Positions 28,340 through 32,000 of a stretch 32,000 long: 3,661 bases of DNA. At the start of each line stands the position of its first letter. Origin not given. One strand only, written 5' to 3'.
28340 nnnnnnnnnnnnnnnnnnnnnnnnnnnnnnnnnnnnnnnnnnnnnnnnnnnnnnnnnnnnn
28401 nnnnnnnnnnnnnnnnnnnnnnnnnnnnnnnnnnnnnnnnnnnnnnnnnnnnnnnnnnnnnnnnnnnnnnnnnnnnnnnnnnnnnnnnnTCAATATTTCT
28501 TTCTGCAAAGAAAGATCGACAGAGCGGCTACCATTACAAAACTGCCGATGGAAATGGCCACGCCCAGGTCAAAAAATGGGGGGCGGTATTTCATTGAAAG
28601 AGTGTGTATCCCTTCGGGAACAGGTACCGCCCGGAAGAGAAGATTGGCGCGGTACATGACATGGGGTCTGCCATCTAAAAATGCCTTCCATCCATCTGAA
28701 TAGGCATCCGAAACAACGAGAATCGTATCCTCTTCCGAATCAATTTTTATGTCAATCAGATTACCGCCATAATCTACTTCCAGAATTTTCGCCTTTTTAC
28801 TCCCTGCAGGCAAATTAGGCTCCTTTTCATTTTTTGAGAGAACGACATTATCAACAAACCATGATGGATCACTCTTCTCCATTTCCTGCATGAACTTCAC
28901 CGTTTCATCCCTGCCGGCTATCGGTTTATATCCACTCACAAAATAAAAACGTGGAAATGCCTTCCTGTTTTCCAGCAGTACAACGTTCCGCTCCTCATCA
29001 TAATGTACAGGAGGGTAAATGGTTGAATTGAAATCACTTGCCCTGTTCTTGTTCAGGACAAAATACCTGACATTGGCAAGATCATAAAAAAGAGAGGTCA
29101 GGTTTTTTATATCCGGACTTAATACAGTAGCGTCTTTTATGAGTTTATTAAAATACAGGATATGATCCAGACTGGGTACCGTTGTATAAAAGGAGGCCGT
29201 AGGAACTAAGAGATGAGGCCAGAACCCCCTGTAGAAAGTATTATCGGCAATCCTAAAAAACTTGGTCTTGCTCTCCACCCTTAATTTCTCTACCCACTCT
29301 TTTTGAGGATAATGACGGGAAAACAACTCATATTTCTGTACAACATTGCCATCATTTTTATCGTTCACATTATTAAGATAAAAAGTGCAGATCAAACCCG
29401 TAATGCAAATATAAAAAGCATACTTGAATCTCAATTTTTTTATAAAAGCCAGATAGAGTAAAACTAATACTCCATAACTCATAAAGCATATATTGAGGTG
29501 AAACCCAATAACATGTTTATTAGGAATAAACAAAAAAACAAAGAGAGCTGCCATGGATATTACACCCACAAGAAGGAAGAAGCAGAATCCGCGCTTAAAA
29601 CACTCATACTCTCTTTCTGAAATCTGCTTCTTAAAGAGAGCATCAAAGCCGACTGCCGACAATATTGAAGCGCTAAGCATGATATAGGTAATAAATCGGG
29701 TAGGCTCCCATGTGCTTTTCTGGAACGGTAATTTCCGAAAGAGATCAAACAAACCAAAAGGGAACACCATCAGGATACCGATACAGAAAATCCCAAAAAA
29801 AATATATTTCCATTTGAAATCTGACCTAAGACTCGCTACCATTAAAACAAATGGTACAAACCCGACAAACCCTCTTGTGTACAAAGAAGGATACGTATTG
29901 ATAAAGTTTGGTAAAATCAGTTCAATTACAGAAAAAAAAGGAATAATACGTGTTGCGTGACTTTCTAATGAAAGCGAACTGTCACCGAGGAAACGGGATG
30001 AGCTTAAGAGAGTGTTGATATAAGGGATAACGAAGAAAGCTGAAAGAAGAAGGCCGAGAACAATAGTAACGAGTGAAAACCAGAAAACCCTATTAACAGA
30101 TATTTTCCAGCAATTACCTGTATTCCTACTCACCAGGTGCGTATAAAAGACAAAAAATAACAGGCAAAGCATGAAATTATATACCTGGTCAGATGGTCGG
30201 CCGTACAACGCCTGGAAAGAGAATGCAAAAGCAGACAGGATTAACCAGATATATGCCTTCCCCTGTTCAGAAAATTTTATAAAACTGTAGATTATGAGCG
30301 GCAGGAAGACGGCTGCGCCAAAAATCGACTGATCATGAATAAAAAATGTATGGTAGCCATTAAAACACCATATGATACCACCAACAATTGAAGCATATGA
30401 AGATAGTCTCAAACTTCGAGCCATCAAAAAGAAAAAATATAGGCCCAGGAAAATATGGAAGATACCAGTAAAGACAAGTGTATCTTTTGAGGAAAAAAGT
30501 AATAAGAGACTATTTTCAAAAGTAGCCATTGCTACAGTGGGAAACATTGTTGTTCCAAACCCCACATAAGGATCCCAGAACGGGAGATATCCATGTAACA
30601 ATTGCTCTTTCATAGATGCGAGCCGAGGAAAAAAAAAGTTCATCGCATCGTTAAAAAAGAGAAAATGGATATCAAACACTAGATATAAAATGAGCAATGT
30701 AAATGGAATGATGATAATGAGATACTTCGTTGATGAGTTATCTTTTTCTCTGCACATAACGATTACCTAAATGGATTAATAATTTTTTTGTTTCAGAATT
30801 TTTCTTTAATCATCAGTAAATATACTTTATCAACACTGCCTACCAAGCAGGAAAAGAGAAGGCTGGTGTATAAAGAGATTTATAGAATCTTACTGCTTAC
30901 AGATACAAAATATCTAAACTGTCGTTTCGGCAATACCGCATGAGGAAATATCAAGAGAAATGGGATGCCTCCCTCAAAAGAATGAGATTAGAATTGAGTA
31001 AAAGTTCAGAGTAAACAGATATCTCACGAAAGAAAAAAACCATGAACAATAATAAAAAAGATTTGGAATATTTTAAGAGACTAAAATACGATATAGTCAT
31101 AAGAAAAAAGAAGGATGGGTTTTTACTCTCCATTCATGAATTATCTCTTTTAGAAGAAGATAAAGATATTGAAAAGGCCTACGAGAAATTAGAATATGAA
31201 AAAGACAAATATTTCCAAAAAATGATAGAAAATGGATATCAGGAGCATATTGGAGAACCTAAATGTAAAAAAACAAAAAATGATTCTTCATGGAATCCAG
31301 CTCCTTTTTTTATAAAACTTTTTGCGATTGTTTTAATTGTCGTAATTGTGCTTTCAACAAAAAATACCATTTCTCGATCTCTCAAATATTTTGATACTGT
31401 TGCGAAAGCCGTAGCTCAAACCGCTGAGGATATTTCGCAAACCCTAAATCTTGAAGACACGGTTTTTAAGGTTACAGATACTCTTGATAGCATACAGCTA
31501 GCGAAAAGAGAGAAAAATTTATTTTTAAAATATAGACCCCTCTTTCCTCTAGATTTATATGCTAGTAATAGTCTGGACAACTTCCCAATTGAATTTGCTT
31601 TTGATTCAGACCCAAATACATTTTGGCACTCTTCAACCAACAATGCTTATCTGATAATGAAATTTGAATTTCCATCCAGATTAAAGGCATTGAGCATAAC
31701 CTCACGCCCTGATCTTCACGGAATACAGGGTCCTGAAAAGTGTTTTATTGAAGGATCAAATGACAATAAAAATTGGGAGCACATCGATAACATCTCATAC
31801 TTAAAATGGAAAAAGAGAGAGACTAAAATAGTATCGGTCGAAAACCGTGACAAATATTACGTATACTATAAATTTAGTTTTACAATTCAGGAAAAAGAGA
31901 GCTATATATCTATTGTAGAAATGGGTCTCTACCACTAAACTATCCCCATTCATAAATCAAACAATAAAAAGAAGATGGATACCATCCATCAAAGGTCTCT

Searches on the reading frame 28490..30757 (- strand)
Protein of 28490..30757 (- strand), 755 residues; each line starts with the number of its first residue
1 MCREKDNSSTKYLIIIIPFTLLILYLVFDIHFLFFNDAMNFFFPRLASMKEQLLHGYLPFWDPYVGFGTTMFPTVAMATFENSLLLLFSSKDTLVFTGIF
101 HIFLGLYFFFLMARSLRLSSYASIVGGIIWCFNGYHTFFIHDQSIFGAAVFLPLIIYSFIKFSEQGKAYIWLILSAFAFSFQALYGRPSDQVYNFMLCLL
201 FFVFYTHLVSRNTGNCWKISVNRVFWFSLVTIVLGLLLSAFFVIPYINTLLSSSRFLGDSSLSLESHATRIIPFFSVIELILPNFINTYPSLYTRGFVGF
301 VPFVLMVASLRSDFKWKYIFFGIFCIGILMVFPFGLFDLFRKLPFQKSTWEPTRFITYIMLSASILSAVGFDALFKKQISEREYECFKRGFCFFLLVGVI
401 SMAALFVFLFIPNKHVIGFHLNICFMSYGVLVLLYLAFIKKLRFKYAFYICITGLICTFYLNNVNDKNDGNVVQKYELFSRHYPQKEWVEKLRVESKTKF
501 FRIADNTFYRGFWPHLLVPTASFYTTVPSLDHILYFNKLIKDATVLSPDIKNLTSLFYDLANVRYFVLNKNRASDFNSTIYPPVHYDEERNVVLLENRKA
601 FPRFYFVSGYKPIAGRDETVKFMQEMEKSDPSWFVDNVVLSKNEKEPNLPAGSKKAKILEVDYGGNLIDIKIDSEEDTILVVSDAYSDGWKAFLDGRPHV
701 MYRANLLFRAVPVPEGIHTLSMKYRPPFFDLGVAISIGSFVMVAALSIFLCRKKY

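Call 50: search_protein_families(library=pfam, proteins=[window:28490-30757:-], max_evalue=0.0001)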
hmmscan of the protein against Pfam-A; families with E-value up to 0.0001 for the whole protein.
window:28490-30757:- (755 aa): 1 family
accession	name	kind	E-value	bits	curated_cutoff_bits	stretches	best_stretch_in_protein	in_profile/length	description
PF09586.16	YfhO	-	1.8e-28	99.9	28.5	2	15-607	2-594/835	Bacterial membrane protein YfhO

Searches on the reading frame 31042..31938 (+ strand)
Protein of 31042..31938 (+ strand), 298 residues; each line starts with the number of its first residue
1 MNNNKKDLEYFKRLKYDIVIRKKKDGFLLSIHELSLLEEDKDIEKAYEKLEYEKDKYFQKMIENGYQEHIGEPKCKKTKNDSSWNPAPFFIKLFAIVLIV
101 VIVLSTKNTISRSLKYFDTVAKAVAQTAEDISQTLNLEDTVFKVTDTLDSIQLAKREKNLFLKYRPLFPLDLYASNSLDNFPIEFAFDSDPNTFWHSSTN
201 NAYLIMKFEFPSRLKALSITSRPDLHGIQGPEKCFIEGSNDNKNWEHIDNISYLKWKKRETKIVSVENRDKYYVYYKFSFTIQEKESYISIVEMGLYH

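Call 50: search_protein_families(library=pfam, proteins=[window:31042-31938:+], max_evalue=0.0001)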
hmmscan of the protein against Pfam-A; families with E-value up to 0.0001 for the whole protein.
window:31042-31938:+ (298 aa): 2 families
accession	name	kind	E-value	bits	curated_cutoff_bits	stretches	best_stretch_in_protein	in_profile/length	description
PF00754.31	F5_F8_type_C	-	1.6e-10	41.6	28.2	1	174-267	4-100/127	F5/8 type C domain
PF22633.2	F5_F8_type_C_2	-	2.9e-06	28.2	27.8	1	186-272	2-87/91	NedA-like, galactose-binding domain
